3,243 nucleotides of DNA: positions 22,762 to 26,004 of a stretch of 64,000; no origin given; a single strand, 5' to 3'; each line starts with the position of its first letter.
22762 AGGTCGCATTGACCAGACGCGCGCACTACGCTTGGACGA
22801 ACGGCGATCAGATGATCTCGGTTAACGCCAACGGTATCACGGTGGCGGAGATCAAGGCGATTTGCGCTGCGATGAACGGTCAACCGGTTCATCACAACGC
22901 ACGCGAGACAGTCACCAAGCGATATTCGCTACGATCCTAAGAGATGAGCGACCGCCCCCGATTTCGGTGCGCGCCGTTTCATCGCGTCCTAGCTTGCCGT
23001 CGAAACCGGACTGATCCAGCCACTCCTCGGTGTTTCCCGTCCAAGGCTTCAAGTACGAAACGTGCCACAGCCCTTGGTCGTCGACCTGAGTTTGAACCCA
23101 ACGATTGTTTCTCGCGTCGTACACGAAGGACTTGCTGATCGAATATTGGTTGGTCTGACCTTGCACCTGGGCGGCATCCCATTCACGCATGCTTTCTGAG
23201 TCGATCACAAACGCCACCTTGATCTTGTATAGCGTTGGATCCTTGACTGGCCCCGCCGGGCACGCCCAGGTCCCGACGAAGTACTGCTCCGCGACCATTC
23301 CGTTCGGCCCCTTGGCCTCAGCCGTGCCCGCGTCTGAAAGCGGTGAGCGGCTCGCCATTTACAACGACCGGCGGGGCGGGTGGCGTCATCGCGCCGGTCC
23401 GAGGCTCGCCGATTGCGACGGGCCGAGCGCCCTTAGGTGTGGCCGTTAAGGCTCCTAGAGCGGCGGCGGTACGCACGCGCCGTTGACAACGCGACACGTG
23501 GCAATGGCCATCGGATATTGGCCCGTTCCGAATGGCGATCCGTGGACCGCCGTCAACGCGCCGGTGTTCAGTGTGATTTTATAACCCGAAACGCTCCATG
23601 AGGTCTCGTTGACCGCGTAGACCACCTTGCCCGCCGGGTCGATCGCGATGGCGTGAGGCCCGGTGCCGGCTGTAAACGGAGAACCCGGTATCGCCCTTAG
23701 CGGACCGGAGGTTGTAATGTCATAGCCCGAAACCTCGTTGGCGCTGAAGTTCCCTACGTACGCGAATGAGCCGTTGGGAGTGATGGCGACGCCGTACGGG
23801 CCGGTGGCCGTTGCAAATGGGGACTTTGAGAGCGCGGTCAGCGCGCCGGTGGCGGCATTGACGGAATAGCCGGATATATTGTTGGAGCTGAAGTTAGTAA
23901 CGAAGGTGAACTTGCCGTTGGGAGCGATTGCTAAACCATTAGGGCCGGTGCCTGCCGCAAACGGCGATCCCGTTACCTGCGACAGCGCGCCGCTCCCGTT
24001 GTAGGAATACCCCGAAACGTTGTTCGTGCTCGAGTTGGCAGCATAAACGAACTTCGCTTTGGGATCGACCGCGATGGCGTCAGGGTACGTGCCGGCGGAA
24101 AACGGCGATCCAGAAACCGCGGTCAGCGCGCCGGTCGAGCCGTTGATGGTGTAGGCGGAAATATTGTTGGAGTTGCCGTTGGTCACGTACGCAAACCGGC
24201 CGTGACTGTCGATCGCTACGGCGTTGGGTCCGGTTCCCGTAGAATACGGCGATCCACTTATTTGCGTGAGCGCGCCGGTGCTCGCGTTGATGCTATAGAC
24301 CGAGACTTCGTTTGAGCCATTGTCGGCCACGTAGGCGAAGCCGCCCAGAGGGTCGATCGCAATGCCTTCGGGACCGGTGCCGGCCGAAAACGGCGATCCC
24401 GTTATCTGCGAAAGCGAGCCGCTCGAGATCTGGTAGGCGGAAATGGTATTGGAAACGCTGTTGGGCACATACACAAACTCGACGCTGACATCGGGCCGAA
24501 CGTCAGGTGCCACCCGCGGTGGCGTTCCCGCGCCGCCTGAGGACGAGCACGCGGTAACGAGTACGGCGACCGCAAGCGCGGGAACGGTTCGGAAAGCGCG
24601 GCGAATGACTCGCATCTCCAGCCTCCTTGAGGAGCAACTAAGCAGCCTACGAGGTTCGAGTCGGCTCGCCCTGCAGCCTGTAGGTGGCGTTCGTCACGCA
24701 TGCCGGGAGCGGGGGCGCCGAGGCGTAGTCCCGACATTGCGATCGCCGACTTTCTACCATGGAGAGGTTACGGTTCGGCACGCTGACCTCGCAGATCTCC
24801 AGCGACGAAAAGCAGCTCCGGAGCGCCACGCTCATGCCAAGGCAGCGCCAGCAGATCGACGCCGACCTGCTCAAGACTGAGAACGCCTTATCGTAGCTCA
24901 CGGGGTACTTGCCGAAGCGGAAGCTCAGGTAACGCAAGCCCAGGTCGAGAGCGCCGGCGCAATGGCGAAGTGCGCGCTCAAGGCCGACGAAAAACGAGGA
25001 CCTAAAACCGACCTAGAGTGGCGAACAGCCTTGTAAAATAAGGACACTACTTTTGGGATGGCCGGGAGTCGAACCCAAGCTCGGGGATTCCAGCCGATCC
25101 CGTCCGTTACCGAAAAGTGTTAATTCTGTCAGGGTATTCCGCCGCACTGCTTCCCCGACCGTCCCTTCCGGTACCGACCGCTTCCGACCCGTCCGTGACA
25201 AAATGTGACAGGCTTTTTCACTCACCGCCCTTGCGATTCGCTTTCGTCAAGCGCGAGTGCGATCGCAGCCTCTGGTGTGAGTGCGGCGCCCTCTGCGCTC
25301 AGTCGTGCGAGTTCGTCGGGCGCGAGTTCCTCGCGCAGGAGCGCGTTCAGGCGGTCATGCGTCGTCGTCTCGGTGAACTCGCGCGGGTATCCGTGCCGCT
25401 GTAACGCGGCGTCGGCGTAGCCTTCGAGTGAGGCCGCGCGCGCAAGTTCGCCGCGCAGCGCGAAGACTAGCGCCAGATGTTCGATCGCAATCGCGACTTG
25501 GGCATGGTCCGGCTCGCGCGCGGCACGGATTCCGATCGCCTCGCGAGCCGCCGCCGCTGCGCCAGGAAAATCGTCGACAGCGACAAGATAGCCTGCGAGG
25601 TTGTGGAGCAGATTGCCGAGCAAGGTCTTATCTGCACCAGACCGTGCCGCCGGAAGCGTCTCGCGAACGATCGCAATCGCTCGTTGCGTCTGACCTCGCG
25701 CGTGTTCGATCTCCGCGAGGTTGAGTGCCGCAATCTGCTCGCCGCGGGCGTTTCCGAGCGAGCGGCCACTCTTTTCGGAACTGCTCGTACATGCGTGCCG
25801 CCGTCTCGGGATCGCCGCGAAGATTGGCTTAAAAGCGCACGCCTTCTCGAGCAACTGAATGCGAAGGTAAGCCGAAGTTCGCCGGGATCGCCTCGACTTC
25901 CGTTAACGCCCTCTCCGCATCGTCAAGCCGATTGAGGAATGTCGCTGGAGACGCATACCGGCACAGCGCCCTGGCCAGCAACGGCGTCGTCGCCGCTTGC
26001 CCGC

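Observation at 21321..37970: Four direct copies of a tRNA-3'-end-like core define a serial integration hotspot with only one surviving integrase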

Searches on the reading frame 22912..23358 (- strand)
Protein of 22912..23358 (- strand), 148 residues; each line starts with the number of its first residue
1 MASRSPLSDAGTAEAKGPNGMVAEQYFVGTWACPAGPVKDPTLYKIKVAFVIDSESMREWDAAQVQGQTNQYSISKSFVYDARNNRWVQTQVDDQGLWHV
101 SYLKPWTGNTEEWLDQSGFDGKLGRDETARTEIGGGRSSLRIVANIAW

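Call 11: search_protein_families(library=pfam, proteins=[window:22912-23358:-], max_evalue=0.01)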
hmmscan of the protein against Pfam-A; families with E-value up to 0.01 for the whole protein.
window:22912-23358:- (148 aa): 0 families

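Call 52: search_protein_families(library=phrogs, proteins=[window:22912-23358:-], max_evalue=0.001)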
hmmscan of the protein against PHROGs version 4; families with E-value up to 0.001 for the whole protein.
window:22912-23358:- (148 aa): 0 families

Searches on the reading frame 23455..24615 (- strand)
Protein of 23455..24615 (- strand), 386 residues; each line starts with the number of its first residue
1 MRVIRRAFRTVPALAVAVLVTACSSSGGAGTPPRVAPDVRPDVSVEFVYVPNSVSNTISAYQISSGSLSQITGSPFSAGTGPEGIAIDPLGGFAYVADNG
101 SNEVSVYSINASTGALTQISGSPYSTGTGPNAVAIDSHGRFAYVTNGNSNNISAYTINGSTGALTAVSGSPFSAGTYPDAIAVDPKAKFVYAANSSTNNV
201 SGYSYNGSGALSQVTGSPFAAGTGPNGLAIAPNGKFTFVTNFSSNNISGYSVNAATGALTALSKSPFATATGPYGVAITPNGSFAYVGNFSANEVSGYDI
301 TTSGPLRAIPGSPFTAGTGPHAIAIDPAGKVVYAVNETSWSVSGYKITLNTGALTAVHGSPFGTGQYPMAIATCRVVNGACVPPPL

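Call 11: search_protein_families(library=pfam, proteins=[window:23455-24615:-], max_evalue=0.01)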
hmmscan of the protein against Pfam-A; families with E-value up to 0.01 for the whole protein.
window:23455-24615:- (386 aa): 6 families
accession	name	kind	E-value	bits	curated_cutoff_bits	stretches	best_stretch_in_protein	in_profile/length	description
PF10282.15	Lactonase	-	1.1e-44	153.6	21.7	3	125-265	188-333/344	Lactonase, 7-bladed beta-propeller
PF08450.18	SGL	-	1.2e-13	51.7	26.3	1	128-208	134-215/246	SMP-30/Gluconolactonase/LRE-like region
PF01731.26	Arylesterase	-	7.7e-09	36.1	21.3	0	224-253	55-84/86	Arylesterase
PF01436.27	NHL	-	2.3e-07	31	20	0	81-107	3-28/28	NHL repeat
PF20067.5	SSL_N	-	2.4e-05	24.5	18.9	0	76-91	17-32/46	Strictosidine synthase-like, N-terminal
PF03088.22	Str_synth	-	0.0029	18.2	25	0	224-253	58-87/89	Strictosidine synthase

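Call 66: find_encoding_contigs(protein=window:23455-24615:-, flank=10000, max_places=10)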
Protein window:23455-24615:- (386 aa): 2 contigs read that carry it; 2 places shown.
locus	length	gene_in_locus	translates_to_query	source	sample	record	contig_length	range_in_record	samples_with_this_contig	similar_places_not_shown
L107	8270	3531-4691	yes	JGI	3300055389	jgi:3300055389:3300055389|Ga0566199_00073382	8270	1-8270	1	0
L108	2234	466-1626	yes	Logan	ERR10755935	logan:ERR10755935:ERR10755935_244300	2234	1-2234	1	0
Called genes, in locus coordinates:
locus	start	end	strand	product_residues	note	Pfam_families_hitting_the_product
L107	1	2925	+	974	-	PF00211:Guanylate_cyc, PF13191:AAA_16 (weak), PF25872:HTH_77, PF13424:TPR_12 (faint)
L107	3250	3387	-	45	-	-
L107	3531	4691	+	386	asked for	-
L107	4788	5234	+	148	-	-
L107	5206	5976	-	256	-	-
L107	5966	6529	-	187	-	PF04542:Sigma70_r2, PF08281:Sigma70_r4_2, PF04545:Sigma70_r4 (weak)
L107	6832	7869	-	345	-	-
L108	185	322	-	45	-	-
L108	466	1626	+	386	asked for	-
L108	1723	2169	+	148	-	-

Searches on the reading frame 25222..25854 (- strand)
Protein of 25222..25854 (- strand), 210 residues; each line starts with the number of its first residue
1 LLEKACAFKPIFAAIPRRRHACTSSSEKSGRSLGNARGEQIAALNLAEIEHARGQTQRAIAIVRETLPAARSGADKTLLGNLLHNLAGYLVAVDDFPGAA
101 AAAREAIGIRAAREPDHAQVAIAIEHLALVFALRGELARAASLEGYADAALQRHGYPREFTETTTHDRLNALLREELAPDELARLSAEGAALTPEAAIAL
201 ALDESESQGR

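Call 11: search_protein_families(library=pfam, proteins=[window:25222-25854:-], max_evalue=0.01)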
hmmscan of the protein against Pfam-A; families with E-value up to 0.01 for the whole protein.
window:25222-25854:- (210 aa): 4 families
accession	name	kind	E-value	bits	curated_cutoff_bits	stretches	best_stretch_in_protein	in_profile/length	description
PF13424.12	TPR_12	-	5.3e-09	36.6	30.1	1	42-110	4-75/77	Tetratricopeptide repeat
PF13374.12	TPR_10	-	7.1e-05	23.1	27.5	0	83-111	5-34/42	Tetratricopeptide repeat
PF12862.13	ANAPC5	-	0.0029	18.1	23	0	40-85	38-83/91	Anaphase-promoting complex subunit 5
PF24885.1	TPR_NPHP3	-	0.0029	17.5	100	1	79-143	98-163/239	Nephrocystin-3 TPR domain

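Call 43: search_protein_families(library=padloc, proteins=[window:25222-25854:-], max_evalue=0.001)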
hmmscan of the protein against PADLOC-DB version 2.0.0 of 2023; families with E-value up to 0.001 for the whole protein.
window:25222-25854:- (210 aa): 0 families
